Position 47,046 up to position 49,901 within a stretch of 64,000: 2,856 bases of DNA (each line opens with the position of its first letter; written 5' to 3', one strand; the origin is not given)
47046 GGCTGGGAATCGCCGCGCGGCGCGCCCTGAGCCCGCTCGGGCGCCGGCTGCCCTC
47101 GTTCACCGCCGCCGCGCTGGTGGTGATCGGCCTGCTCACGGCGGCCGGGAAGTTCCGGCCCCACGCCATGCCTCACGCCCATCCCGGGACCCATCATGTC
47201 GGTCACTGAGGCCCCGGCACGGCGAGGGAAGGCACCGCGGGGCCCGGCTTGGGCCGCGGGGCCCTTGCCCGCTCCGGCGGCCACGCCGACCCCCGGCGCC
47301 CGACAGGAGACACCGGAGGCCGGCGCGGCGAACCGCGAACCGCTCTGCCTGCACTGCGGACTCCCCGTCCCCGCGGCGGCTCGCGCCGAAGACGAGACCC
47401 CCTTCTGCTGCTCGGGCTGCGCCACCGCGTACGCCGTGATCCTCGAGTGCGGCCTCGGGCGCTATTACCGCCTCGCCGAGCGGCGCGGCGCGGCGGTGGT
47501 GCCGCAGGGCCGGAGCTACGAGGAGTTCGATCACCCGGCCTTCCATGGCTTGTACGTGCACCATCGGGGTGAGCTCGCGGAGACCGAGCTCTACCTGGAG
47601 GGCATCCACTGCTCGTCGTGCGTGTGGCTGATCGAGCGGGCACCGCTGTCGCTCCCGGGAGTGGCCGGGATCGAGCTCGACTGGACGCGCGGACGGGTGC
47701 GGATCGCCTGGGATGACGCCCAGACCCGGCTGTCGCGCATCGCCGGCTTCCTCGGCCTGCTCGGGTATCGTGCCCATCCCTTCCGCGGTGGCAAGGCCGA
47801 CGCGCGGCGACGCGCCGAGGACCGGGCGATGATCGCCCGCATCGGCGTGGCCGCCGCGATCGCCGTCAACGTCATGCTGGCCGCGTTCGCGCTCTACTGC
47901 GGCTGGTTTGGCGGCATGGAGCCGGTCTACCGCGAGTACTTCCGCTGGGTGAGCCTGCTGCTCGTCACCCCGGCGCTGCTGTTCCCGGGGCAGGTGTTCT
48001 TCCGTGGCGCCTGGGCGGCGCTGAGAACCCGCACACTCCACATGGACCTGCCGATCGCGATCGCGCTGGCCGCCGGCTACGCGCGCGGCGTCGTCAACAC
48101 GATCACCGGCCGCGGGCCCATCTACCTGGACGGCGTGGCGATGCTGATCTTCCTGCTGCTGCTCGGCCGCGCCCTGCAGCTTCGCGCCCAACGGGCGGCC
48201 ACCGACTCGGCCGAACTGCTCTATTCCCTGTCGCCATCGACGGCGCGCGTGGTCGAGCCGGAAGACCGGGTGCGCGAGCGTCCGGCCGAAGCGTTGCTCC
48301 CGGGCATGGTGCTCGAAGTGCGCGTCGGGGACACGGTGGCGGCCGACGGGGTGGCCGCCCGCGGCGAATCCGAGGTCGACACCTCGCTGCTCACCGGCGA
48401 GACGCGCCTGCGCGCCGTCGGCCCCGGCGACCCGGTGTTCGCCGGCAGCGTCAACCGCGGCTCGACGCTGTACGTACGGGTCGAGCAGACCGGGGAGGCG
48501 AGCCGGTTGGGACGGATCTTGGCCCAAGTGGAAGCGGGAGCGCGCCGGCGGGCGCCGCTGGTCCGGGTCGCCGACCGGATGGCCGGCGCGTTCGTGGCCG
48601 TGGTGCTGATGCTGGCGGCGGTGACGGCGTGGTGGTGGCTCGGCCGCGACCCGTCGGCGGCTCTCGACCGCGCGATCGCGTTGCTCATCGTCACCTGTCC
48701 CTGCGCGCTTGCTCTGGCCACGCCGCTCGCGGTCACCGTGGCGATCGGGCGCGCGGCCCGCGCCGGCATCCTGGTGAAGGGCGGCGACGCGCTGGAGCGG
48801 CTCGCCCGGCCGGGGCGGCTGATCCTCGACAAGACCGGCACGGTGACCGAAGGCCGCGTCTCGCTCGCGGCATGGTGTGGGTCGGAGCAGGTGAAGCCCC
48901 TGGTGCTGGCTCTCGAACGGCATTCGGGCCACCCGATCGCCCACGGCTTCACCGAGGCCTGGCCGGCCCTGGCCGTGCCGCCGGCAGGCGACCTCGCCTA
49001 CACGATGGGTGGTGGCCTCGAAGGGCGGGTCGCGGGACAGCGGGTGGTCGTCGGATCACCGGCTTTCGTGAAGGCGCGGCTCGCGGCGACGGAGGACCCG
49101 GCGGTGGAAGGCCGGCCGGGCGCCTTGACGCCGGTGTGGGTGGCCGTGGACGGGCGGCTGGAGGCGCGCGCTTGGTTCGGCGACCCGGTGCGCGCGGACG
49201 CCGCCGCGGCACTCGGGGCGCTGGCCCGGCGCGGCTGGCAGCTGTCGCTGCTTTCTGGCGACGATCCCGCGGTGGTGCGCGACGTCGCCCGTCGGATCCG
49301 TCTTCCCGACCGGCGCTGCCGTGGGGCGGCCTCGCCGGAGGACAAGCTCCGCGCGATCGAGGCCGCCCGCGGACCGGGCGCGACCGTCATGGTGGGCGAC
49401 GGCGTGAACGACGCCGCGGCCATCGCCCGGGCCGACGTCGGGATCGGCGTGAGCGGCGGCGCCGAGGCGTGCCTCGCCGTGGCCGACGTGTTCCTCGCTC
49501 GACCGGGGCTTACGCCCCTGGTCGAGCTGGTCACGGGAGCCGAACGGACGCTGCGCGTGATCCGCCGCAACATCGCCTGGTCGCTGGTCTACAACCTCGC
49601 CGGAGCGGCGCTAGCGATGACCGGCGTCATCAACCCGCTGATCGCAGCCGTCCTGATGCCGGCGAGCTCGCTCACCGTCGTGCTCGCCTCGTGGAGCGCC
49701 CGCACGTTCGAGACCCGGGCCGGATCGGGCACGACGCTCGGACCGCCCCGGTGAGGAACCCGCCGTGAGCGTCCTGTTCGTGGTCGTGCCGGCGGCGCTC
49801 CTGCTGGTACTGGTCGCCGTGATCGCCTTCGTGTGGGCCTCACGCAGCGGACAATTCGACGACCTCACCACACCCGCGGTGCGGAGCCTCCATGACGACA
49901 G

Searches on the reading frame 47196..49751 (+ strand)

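Call 49: search_protein_families(library=pfam, proteins=[window:47196-49751:+], max_evalue=0.001)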
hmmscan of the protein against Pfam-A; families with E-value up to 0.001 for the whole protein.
window:47196-49751:+ (852 aa): 4 families
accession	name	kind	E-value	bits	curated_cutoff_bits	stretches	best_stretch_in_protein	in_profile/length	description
PF00122.25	E1-E2_ATPase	-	1.3e-45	155.5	28.1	1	344-522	1-180/181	E1-E2 ATPase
PF00702.32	Hydrolase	-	4.7e-21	76.5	26.4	1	543-747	5-191/191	haloacid dehalogenase-like hydrolase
PF12156.14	ATPase-cat_bd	-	2.4e-12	47.9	27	1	51-124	2-85/86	Putative metal-binding domain of cation transport ATPase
PF00403.32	HMA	-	3.2e-06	27.9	24.8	1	132-184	2-54/62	Heavy-metal-associated domain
